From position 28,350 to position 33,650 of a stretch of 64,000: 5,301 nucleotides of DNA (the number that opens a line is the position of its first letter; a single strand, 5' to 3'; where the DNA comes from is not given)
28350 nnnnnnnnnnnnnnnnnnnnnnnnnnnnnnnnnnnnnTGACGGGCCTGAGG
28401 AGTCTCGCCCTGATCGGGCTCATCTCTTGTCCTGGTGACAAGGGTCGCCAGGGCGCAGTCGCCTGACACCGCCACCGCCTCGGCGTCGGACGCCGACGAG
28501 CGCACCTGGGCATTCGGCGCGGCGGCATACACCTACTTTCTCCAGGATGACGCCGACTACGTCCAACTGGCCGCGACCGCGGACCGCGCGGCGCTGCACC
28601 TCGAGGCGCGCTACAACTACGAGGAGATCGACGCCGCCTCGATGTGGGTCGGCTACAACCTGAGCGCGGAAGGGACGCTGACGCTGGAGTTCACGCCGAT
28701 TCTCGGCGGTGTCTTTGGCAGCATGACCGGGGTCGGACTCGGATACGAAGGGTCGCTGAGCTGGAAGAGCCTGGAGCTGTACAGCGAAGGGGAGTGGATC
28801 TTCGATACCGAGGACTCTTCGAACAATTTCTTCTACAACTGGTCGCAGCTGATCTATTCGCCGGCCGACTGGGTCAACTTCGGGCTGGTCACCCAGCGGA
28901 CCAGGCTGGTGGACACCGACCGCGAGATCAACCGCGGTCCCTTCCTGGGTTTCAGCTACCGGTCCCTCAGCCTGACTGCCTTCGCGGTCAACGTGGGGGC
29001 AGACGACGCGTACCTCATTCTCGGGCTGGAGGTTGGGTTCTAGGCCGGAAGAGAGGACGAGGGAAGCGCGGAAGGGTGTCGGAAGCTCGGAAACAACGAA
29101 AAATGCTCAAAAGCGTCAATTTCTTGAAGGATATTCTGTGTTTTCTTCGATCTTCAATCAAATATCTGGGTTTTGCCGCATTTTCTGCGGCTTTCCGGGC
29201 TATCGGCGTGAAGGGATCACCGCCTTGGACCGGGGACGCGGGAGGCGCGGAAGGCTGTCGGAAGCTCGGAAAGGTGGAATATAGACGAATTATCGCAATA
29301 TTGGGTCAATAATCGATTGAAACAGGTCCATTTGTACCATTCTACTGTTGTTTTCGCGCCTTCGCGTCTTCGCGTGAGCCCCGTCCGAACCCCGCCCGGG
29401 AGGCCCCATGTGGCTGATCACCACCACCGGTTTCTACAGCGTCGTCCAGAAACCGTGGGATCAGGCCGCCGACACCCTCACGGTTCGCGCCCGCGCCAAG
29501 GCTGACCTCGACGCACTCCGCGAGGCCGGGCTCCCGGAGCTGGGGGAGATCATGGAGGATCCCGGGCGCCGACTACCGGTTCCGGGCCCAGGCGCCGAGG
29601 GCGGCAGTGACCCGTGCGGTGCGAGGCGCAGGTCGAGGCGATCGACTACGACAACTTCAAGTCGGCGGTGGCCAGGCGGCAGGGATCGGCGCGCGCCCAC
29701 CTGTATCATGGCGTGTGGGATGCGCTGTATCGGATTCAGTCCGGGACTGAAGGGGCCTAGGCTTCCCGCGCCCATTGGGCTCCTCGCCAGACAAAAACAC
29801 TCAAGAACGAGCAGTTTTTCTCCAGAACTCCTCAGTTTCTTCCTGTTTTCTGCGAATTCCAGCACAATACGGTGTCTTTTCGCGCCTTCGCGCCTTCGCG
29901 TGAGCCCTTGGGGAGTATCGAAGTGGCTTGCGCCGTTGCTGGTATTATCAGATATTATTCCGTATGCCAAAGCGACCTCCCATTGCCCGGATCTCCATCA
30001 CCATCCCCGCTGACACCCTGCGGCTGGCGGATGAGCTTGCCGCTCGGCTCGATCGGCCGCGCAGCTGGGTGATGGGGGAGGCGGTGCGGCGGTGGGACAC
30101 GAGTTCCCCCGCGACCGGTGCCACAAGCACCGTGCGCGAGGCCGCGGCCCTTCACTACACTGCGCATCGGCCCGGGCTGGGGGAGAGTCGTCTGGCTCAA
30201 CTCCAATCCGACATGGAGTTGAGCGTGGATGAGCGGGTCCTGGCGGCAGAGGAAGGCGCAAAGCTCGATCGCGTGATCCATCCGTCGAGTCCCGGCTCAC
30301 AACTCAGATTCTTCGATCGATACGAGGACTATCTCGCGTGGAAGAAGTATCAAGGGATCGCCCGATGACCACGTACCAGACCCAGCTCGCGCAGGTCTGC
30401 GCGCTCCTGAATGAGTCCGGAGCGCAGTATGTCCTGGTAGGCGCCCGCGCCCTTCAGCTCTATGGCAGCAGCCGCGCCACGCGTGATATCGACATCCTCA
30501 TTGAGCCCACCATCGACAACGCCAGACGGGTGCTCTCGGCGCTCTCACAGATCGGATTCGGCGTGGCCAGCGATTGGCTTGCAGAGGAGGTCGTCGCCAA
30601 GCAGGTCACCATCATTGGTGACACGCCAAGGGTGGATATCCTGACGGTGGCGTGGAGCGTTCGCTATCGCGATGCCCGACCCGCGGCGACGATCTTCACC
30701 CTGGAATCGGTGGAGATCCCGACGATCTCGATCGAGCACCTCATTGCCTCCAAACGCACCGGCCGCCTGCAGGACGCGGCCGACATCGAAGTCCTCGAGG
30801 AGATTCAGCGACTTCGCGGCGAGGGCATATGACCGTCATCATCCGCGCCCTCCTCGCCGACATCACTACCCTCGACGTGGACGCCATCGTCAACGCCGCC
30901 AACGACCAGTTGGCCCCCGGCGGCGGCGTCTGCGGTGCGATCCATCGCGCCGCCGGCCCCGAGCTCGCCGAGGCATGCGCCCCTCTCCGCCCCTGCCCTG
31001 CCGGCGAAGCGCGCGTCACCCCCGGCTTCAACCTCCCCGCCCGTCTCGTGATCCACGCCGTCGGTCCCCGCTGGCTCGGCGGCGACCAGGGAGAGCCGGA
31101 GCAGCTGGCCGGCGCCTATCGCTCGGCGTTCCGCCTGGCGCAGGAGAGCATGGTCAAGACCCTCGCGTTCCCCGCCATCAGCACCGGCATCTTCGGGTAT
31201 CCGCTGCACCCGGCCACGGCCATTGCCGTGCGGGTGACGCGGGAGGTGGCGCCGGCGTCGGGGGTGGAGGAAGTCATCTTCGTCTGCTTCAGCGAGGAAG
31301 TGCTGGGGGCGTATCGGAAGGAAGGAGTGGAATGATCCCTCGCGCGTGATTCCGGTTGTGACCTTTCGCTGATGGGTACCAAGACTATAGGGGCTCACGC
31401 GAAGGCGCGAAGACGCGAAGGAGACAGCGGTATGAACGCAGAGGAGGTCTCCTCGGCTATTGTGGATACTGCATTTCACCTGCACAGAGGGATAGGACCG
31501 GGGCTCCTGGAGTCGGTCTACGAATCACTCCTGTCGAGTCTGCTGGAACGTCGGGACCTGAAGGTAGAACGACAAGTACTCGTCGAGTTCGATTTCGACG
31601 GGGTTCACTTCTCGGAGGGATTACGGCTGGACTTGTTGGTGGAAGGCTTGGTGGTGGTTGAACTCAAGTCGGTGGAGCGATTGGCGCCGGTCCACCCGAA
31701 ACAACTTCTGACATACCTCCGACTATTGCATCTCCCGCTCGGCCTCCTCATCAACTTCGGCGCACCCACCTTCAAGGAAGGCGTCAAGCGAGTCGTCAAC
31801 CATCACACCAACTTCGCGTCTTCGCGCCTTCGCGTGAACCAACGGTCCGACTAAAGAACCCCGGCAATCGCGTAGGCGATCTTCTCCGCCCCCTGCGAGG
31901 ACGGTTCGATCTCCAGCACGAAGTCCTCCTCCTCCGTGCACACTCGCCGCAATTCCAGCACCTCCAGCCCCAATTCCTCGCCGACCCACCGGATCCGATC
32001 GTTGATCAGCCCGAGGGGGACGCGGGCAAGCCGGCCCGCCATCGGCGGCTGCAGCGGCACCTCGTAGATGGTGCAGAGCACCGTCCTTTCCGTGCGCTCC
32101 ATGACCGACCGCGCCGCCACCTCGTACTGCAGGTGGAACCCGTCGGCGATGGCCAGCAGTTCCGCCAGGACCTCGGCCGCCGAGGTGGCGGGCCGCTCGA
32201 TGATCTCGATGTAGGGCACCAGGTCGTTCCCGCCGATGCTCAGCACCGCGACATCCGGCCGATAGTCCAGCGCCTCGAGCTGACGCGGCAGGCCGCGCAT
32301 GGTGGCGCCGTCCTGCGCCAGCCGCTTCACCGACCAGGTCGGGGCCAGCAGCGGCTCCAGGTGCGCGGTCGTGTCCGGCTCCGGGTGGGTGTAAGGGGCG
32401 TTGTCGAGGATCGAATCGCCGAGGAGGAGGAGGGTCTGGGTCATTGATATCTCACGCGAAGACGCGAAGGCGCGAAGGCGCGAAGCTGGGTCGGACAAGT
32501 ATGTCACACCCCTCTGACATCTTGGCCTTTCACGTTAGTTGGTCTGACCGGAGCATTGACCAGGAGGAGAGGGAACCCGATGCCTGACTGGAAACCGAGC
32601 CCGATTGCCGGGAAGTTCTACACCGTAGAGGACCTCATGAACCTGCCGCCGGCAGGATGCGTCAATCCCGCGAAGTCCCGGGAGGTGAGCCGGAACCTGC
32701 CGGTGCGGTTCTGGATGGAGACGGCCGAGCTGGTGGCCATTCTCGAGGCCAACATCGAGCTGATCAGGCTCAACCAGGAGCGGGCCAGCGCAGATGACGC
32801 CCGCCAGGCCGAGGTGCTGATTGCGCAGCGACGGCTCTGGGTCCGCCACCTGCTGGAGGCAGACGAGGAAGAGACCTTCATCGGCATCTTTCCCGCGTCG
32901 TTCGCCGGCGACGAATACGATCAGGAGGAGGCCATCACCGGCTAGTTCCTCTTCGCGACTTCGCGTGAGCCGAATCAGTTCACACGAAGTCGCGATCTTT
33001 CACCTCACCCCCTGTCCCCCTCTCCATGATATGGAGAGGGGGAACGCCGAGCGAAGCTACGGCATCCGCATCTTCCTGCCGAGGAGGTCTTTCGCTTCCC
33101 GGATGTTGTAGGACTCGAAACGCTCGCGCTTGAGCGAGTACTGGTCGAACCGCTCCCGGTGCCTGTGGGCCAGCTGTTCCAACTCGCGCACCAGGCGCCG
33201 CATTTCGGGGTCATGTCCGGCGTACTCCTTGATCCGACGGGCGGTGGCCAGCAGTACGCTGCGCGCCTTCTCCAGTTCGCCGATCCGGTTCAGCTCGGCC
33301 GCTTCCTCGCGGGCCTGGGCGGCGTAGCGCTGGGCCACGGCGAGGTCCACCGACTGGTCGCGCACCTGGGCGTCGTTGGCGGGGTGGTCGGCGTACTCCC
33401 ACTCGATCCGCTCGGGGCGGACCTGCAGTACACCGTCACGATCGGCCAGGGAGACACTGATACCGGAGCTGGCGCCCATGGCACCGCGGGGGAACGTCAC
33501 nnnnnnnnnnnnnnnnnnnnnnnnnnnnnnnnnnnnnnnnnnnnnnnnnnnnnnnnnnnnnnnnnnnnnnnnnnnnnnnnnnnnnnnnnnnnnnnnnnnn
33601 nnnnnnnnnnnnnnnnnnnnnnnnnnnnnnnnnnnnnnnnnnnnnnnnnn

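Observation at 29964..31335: Translationally coupled RHH / minimal nucleotidyltransferase / macro-domain operon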

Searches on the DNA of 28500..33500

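Call 78: search_rna_families(source=window, start=28500, end=33500, threshold=evalue, max_evalue=0.1)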
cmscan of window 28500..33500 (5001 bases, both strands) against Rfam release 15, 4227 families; matches with E-value up to 0.1: 0.
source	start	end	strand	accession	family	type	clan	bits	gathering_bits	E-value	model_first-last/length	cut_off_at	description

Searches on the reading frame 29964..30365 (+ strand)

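Call 6: search_protein_families(library=pfam, proteins=[window:29964-30365:+], max_evalue=1)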
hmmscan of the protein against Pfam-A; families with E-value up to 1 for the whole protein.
seq(134 aa): 2 families
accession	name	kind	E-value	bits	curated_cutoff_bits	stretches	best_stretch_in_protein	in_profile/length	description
PF01402.27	RHH_1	-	1.2e-06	28.7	20.5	1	9-44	1-36/39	Ribbon-helix-helix protein, copG family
PF17234.7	MPM1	-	0.19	12.4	25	1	115-129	67-81/169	Mitochondrial peculiar membrane protein 1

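Call 7: search_protein_families(library=ncbifam, proteins=[window:29964-30365:+], max_evalue=1)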
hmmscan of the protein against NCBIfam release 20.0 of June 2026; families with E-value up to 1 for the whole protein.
seq(134 aa): 1 family
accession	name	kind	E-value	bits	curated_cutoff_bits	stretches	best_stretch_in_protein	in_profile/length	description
TIGR04563.1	TIGR04563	subfamily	0.0028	17.5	65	1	11-42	9-40/53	TIGR04563 family protein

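Call 8: search_protein_families(library=padloc, proteins=[window:29964-30365:+], max_evalue=1)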
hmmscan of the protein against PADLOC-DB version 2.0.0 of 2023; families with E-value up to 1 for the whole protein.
seq(134 aa): 1 family
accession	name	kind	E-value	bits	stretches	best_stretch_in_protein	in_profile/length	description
PDLC00458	JetA1|JetA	-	0.047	10.4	1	77-125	159-208/470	DUF5716 domain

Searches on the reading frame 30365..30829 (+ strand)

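Call 6: search_protein_families(library=pfam, proteins=[window:30365-30829:+], max_evalue=1)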
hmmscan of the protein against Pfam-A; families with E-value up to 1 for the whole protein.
seq(155 aa): 5 families
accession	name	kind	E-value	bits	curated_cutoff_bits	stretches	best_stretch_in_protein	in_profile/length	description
PF10706.15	Aminoglyc_resit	-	4.1e-05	24.2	21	1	8-80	2-74/149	Aminoglycoside-2''-adenylyltransferase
PF09970.15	DUF2204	-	4.1e-05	23.7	20.3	1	5-153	2-150/181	Nucleotidyl transferase of unknown function (DUF2204)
PF08843.17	AbiEii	-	0.00015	22.2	22.5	1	17-130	10-145/238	Nucleotidyl transferase AbiEii toxin, Type IV TA system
PF19502.5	DUF6036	-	0.00031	21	23.6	1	18-142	18-116/164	Nucleotidyltransferase of unknown function (DUF6036)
PF14907.12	NTP_transf_5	-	0.0061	16.6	31.2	1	3-70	55-123/249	Uncharacterised nucleotidyltransferase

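Call 7: search_protein_families(library=ncbifam, proteins=[window:30365-30829:+], max_evalue=1)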
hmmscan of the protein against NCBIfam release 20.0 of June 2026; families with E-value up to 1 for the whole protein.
seq(155 aa): 2 families
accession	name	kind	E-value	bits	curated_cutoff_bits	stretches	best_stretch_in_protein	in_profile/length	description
NF000153.1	linco_LnuAN2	exception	0.0033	17.2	340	1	3-79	7-85/170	lincosamide nucleotidyltransferase Lnu(AN2)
NF000236.1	linco_LnuA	exception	0.076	12.9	300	1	17-77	20-80/161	lincosamide nucleotidyltransferase Lnu(A)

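Call 8: search_protein_families(library=padloc, proteins=[window:30365-30829:+], max_evalue=1)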
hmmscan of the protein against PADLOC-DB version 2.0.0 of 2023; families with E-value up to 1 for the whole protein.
seq(155 aa): 6 families
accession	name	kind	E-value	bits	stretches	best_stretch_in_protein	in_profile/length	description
PDLC02291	AbiEii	-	6.4e-05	20.4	1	14-72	50-103/310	AbiEii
PDLC02314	AbiEii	-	0.0002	18.8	1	18-65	49-97/290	AbiEii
PDLC02301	AbiEii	-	0.0032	15.1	1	17-66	59-110/291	AbiEii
PDLC02295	AbiEii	-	0.0045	14.4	1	10-74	31-93/261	AbiEii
PDLC02288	AbiEii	-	0.012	12.5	1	20-63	51-95/294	AbiEii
PDLC00109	GajB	-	0.036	10.5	1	10-68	586-645/647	UrvD helicase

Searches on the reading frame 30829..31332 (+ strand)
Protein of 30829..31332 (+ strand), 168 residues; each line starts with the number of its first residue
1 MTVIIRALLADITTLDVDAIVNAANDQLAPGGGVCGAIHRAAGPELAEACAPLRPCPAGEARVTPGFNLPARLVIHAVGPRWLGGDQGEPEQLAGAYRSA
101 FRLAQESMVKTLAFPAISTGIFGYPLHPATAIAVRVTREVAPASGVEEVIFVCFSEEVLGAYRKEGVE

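Call 6: search_protein_families(library=pfam, proteins=[window:30829-31332:+], max_evalue=1)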
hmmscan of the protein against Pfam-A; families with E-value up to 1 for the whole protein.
seq(168 aa): 1 family
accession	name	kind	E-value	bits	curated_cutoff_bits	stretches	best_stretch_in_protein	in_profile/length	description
PF01661.27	Macro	-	2.3e-41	140.9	22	1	21-133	1-118/118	Macro domain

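Call 7: search_protein_families(library=ncbifam, proteins=[window:30829-31332:+], max_evalue=1)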
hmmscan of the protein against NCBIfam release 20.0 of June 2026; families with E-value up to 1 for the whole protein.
seq(168 aa): 11 families
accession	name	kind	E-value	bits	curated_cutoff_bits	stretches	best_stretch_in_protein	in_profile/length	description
NF001664.0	PRK00431.1-6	equivalog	2.5e-59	199.5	200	1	3-164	2-167/173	O-acetyl-ADP-ribose deacetylase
NF001660.0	PRK00431.1-1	equivalog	2.8e-49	167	271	1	1-163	1-168/177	O-acetyl-ADP-ribose deacetylase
NF001661.0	PRK00431.1-2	equivalog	3e-48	164.1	291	1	9-164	7-169/179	O-acetyl-ADP-ribose deacetylase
NF001663.0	PRK00431.1-4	equivalog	1.7e-44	151.9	285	1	6-164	10-173/180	ADP-ribose-binding protein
NF003163.0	PRK04143.1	equivalog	6.4e-33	114.3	272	1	10-164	90-258/265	protein-ADP-ribose hydrolase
NF001667.0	PRK00431.2-3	equivalog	2.6e-32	112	252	1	3-162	8-169/182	ADP-ribose-binding protein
NF009880.0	PRK13341.1-1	equivalog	4.5e-29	101.3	891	1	5-151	429-582/599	AAA family ATPase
NF001668.0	PRK00431.2-4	equivalog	8.6e-28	97.1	278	1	10-164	56-210/220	ADP-ribose-binding protein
NF001662.0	PRK00431.1-3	equivalog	1.6e-22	80.2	215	2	59-158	69-173/185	[protein ADP-ribosylglutamate] hydrolase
NF001665.0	PRK00431.2-1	equivalog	1.2e-21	77.1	315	1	6-160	11-165/177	ADP-ribose-binding protein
NF001666.0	PRK00431.2-2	equivalog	7.1e-16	58.5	246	1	7-165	5-161/164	ADP-ribose-binding protein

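Call 8: search_protein_families(library=padloc, proteins=[window:30829-31332:+], max_evalue=1)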
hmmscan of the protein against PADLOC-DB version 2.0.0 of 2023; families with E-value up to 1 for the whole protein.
seq(168 aa): 0 families

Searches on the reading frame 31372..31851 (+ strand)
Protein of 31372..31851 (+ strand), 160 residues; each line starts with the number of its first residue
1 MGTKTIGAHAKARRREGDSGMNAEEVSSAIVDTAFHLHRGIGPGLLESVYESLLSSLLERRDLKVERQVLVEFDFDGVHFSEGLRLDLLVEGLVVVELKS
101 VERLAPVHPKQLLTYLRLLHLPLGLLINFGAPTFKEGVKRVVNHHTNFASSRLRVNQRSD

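Call 16: search_protein_families(library=pfam, proteins=[window:31372-31851:+], max_evalue=1)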
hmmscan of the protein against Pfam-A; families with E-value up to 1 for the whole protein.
seq(160 aa): 2 families
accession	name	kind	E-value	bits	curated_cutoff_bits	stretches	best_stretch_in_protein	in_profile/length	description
PF13366.12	PDDEXK_3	-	6.1e-35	120.6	22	1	25-141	2-117/117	PD-(D/E)XK nuclease superfamily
PF01930.23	Cas_Cas4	-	0.082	13.4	22.7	1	78-128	49-100/160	Domain of unknown function DUF83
